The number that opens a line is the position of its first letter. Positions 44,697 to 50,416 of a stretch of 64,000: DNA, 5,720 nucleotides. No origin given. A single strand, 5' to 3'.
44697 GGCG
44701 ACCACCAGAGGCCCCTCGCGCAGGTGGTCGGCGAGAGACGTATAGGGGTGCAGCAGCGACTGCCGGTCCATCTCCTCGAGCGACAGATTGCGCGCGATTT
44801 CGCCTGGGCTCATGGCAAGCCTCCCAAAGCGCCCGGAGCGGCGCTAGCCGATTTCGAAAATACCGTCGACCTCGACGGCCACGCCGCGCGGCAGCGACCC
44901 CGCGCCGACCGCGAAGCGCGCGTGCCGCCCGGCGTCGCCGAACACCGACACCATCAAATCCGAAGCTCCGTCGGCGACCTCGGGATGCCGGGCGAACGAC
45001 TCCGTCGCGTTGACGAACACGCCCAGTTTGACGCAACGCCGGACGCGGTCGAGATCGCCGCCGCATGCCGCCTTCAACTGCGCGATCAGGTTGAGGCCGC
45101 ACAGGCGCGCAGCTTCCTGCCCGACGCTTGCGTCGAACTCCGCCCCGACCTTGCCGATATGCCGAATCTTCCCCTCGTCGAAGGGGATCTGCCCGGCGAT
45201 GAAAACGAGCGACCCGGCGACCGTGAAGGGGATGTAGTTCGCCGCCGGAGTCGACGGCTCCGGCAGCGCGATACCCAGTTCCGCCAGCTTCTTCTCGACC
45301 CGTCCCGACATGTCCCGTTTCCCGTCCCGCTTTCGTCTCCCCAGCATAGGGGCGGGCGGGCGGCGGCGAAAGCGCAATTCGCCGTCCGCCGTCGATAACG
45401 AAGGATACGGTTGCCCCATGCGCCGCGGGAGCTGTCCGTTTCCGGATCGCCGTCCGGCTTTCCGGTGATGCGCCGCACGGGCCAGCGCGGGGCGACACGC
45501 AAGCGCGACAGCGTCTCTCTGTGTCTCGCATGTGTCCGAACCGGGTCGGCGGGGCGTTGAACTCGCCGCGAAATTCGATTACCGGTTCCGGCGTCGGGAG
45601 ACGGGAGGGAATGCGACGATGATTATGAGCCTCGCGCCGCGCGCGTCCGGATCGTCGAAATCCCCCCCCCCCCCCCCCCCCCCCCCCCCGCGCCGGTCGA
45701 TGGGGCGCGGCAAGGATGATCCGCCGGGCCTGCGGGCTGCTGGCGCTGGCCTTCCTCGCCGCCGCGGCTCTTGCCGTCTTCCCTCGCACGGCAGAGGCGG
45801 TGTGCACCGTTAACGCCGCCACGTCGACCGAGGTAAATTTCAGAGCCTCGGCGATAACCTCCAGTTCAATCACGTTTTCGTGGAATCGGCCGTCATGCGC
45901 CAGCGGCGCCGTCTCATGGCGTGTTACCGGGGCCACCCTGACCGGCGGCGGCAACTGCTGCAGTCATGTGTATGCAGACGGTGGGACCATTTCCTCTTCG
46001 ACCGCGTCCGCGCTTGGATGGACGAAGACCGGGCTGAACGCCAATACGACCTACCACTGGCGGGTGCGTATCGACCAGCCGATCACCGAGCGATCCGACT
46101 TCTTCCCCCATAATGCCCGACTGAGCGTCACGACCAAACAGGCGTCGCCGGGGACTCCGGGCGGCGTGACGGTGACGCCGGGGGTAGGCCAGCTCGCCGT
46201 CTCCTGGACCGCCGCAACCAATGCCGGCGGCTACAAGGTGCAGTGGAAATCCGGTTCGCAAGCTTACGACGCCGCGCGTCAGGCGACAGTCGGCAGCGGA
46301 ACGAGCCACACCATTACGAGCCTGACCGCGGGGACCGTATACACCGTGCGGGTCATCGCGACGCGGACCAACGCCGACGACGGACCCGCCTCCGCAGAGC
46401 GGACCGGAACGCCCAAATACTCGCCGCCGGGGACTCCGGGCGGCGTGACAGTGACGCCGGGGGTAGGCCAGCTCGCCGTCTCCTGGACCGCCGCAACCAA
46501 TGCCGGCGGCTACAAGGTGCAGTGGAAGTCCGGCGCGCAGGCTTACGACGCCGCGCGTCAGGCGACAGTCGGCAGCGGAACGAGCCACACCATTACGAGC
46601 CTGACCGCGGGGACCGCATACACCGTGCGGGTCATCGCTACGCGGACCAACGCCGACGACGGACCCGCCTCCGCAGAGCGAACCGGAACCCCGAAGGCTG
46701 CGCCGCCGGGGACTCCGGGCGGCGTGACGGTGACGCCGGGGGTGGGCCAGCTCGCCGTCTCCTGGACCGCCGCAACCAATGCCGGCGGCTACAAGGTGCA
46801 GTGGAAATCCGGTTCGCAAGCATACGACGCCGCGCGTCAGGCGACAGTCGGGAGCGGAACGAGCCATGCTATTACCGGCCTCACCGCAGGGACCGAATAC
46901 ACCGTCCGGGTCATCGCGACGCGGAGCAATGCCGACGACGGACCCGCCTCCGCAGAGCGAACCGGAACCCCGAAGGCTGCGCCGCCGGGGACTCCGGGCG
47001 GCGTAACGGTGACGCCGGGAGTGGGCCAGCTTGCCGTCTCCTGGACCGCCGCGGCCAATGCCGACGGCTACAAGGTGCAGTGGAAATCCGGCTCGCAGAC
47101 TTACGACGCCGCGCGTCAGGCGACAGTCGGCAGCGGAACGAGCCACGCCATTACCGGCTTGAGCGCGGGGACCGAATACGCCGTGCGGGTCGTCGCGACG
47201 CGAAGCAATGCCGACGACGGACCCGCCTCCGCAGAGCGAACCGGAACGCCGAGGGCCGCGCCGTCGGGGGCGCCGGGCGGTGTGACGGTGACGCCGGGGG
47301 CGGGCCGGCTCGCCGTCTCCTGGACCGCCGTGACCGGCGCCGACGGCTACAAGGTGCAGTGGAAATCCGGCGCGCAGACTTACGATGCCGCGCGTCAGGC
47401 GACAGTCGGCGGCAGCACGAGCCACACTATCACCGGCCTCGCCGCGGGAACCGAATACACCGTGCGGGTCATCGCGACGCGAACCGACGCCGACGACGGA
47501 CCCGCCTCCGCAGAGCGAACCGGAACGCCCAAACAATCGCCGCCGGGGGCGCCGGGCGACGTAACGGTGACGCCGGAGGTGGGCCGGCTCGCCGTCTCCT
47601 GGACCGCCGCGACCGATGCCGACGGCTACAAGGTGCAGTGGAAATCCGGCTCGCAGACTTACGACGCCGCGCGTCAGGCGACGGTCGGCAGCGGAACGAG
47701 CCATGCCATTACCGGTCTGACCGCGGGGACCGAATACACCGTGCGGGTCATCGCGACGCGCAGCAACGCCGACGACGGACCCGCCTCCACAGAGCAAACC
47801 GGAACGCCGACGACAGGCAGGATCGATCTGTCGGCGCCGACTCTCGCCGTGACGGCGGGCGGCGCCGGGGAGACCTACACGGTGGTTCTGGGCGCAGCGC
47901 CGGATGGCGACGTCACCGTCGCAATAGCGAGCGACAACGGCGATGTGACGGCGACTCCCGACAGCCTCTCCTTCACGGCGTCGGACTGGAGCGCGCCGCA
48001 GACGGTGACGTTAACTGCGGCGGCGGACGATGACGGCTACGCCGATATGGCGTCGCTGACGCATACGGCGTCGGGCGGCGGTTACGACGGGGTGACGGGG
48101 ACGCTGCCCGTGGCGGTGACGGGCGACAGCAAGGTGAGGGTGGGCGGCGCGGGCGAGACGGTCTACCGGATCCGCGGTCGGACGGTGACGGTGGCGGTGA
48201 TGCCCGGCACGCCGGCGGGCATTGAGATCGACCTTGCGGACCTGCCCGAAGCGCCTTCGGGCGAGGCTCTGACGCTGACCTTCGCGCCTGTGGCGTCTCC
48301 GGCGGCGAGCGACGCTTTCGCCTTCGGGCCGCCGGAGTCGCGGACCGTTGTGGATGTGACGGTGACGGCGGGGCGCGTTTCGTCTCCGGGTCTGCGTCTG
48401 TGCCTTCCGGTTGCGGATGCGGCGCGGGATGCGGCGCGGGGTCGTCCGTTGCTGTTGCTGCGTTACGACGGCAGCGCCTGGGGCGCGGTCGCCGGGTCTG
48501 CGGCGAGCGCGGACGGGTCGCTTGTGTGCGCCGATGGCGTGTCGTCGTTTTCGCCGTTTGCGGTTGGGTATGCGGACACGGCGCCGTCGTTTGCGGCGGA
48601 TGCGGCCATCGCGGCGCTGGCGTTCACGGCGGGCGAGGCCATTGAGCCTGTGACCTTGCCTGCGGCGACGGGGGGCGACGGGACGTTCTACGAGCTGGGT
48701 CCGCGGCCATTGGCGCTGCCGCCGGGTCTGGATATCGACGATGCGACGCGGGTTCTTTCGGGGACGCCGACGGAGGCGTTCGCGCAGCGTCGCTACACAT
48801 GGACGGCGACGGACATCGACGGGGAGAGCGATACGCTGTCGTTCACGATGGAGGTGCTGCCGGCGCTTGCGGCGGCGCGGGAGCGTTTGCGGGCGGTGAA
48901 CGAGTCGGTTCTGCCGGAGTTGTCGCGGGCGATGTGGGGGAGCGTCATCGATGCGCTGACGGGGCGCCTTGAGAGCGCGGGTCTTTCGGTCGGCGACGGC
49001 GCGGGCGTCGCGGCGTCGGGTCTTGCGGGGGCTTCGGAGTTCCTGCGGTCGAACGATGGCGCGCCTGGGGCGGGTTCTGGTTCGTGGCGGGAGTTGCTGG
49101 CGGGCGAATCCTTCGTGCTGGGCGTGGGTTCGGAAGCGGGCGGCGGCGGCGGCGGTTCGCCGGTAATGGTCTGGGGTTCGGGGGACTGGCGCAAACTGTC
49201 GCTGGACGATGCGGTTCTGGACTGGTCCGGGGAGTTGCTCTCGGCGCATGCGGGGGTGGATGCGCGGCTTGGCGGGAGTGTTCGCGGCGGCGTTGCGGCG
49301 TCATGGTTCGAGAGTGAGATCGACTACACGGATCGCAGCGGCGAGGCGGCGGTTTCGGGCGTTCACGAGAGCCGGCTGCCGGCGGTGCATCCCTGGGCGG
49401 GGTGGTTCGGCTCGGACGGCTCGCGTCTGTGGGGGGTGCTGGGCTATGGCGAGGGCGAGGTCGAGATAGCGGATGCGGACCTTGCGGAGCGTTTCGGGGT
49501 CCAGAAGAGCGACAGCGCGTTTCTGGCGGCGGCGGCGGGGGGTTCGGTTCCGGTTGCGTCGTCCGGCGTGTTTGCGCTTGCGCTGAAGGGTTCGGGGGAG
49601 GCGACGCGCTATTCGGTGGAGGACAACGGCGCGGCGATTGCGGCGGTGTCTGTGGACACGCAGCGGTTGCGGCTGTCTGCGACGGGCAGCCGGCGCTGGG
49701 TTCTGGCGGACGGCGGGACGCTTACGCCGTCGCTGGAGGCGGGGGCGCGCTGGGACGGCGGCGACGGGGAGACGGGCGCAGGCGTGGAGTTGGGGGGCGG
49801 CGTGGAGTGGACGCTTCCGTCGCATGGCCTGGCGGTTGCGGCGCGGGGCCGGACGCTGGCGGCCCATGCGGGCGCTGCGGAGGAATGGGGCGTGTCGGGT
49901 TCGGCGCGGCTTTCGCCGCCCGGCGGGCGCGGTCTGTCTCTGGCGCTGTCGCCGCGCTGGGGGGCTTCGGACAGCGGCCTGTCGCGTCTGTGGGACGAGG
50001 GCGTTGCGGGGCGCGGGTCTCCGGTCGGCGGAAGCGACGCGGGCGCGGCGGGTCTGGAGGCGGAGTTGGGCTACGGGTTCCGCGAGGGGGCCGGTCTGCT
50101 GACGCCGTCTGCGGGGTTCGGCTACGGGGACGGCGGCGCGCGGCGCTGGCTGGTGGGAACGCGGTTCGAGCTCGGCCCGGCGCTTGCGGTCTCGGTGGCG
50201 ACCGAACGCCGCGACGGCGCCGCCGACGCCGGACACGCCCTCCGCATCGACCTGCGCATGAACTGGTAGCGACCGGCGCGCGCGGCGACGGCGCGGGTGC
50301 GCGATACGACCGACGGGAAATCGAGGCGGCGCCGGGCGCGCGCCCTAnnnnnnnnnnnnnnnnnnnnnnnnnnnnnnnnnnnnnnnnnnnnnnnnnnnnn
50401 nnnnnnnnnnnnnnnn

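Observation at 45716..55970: A pair of modular giant proteins: different repetitive N-terminal passengers (FN3 x7 versus Calx-beta x5) grafted onto a near-identical ~900-aa C-terminal module that ends like an autotransporter barrel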

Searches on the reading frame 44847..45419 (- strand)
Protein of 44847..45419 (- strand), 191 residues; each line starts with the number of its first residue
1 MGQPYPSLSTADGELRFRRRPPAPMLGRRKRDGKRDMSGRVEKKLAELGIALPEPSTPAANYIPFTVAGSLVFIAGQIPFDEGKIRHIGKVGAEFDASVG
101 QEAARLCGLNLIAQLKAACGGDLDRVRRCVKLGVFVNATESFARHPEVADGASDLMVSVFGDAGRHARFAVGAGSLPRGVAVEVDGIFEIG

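Call 73: search_protein_families(library=pfam, proteins=[window:44847-45419:-], max_evalue=0.1)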
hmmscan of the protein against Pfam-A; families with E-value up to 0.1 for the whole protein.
window:44847-45419:- (191 aa): 2 families
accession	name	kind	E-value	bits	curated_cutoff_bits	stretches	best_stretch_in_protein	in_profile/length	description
PF14588.11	YjgF_endoribonc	-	6.4e-30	104.3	35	1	43-173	2-131/148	YjgF/chorismate_mutase-like, putative endoribonuclease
PF01042.26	Ribonuc_L-PSP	-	8.6e-12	45.6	27.3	1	58-187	7-118/121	Endoribonuclease L-PSP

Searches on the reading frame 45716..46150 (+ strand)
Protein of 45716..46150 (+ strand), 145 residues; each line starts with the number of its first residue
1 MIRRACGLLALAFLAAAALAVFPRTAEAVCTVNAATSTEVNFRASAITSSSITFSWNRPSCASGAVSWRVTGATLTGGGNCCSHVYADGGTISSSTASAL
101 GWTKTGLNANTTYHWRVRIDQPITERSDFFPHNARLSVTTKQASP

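Call 73: search_protein_families(library=pfam, proteins=[window:45800-46150:+], max_evalue=0.1)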
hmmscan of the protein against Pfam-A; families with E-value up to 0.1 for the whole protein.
window:45800-46150:+ (117 aa): 3 families
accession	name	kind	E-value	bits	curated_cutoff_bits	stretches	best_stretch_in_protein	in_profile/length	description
PF00041.27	fn3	-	3e-06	27.8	25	1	13-90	5-67/84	Fibronectin type III domain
PF16656.11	Pur_ac_phosph_N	-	8.3e-06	26.7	30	1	16-94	8-84/93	Purple acid Phosphatase, N-terminal domain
PF25788.1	Ig_Rha78A_N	-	0.00012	22.7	27.4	1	16-92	12-84/105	Rha78A-like, N-terminal immunoglobulin domain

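Call 103: find_related_loci(query=window:45716-46150:+, collection=metagenome_contigs, flank=6000)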
Query window:45716-46150:+ (145 aa) in metagenome_contigs; peptide patterns used: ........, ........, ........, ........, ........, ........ (x = any residue, [..] = any of these).
163 stretches matched a pattern, but none encodes a relative of the query by tblastn (E <= 1e-3).

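Call 104: find_homologous_proteins(query=window:45716-46150:+, max_evalue=1e-10)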
Query window:45716-46150:+: 324 candidates shared short words with the query, none scored E <= 1e-10.

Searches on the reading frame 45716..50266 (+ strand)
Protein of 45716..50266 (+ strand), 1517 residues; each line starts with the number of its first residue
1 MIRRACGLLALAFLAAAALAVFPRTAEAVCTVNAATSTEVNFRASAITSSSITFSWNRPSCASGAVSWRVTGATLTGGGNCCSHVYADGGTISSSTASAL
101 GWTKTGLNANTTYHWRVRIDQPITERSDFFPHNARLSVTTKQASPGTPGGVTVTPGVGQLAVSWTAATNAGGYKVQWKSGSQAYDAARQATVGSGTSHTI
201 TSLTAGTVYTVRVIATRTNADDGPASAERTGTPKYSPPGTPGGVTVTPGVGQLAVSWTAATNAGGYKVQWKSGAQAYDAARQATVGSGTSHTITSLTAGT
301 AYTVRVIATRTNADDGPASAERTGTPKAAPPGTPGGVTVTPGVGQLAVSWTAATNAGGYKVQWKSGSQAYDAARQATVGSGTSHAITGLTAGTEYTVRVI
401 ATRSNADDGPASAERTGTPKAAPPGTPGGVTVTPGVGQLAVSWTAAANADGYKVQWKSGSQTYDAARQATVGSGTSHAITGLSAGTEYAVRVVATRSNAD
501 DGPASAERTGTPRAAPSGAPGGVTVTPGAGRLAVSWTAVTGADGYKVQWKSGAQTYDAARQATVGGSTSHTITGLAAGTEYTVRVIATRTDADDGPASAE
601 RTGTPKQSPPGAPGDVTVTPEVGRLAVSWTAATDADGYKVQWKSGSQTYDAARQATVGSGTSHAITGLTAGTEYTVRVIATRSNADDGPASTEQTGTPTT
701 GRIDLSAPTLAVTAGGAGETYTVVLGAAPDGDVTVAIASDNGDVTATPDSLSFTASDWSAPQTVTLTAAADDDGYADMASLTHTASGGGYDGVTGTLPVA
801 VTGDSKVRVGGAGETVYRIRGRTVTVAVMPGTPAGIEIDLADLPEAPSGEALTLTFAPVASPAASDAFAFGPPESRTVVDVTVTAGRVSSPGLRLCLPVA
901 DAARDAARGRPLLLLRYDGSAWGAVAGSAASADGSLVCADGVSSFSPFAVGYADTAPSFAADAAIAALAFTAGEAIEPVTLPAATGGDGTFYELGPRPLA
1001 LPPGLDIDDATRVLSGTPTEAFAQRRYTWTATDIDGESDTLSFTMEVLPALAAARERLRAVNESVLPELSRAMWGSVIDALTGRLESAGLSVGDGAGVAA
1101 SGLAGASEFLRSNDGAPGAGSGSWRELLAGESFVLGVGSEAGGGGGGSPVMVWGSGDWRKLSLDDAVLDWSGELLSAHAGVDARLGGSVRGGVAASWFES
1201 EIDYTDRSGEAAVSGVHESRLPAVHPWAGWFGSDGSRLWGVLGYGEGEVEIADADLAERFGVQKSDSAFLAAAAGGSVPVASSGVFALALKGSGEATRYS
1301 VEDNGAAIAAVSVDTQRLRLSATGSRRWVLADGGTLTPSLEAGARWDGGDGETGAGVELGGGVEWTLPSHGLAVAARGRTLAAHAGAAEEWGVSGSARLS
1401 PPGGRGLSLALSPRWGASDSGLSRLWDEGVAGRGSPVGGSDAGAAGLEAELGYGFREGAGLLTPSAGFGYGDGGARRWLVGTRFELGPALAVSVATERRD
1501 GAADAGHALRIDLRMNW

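Call 8: search_protein_families(library=pfam, proteins=[window:45716-50266:+], max_evalue=0.01)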
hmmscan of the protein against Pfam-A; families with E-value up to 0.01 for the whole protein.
window:45716-50266:+ (1517 aa): 9 families
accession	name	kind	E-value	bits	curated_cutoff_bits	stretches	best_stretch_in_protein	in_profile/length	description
PF00041.27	fn3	-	5.7e-59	196.7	25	7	519-602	2-82/84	Fibronectin type III domain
PF16656.11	Pur_ac_phosph_N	-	3.7e-25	88.7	30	2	45-121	9-82/93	Purple acid Phosphatase, N-terminal domain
PF23759.1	GBD_T9SS_assoc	-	4e-13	50.1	27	0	649-685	72-109/116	Galactose binding domain-like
PF21605.3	CRLF2-like_D2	-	6.5e-11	42.6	27.3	0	610-684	1-73/94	Cytokine receptor-like factor 2-like, D2 domain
PF21466.3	GH101_dom-5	-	8.4e-10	39.1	27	0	439-499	11-71/145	Endo-alpha-N-acetylgalactosaminidase, domain 5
PF05345.18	He_PIG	-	2.5e-07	31.5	24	1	967-1047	10-95/96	Putative Ig domain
PF17425.8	Arylsulfotran_N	-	6.2e-07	29.8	24.2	0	637-693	27-80/88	Arylsulfotransferase Ig-like domain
PF24547.1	DUF7601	-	0.00011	23.2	27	0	638-697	40-100/116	Domain of unknown function (DUF7601)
PF23376.1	Fn3_VIN3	-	0.00037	21.5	33.9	0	475-500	60-85/99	VIN3-like, fibronectin type-III domain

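Call 9: search_protein_families(library=ncbifam, proteins=[window:45716-50266:+], max_evalue=0.01)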
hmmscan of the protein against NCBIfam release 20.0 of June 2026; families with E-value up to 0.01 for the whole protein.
window:45716-50266:+ (1517 aa): 4 families
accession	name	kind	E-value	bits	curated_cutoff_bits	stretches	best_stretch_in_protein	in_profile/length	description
NF045522.1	MXAN_2561_fam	equivalog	5.7e-29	101.6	150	6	608-699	167-259/304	MXAN_2561 family MXYO-CTERM-anchored protein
NF041611.1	exoglucan_CbhB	equivalog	2.5e-05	22.5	1950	2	16-234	683-887/997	exoglucanase CbhB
NF052306.1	BluLightHisKinLov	equivalog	3.7e-05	22.8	450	0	620-661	262-304/334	blue-light-activated histidine kinase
NF011873.0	PRK15346.1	equivalog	0.0017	17.1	524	0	250-296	287-333/499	EscC/YscC/HrcC family type III secretion system outer membrane ring protein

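Call 14: find_encoding_contigs(protein=window:45716-50266:+, flank=10000, max_places=6)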
Protein window:45716-50266:+ (1517 aa): no gene with exactly this product is on record in the collection.

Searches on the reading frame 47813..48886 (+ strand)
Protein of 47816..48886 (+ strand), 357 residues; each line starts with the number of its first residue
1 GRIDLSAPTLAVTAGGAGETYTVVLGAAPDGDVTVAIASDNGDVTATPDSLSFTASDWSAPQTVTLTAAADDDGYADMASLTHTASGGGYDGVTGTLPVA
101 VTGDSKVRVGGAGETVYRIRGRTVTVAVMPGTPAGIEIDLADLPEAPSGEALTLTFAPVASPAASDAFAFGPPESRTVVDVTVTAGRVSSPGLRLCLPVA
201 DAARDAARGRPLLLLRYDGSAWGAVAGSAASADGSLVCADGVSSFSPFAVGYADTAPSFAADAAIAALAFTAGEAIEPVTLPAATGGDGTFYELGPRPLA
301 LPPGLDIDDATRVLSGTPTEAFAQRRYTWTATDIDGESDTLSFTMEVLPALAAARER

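Call 12: search_protein_families(library=pfam, proteins=[window:47816-48886:+], max_evalue=10)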
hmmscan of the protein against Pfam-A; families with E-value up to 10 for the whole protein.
window:47816-48886:+ (357 aa): 3 families
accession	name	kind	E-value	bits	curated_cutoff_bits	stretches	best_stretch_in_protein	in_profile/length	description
PF05345.18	He_PIG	-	2.9e-08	34.5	24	1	265-347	8-95/96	Putative Ig domain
PF22764.1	E217_Gp32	-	0.058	13.5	27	1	43-102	2-60/144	Tail fiber protein gp32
PF23237.1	HYR_4C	-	0.14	12.8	27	1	315-347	41-73/73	HYR-like domain with 4 cysteines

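Call 77: predict_structure(alignment_id=A3)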
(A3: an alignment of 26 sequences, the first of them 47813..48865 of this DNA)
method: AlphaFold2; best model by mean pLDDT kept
length: 351 residues; sequences in the alignment: 26
mean_pLDDT: 94.2   pTM: 0.81
mean pLDDT of the five models: 94.2, 94.2, 93.8, 93.6, 93.5
residues with pLDDT >= 90: 300; 70-90: 50; 50-70: 1; < 50: 0
segments of 3 or more residues with pLDDT < 50: none
pLDDT, mean of each block of 10 residues (from residue 1): 88 88 97 97 95 96 96 89 97 94 90 91 93 96 88 96 91 94 95 96 94 96 97 97 96 95 94 98 91 92 95 97 97 95 97 88
secondary structure, 60 per line:
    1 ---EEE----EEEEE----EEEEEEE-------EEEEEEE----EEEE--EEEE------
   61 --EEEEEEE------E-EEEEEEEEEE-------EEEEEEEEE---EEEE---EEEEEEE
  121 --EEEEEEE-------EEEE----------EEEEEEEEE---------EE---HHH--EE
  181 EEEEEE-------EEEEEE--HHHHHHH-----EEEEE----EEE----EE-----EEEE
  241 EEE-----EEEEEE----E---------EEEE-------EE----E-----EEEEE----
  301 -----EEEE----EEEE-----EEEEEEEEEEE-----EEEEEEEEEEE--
elements in order: E4-6 E11-15 E20-26 E34-40 E45-48 E51-54 E63-69 E78-87 E95-103 E107-110 E114-120 E123-129 E137-140 E151-159 E179-186 E194-199 H202-208 E214-218 E223-225 E237-243 E249-254 E269-272 E292-296 E306-309 E314-317 E323-333 E339-349
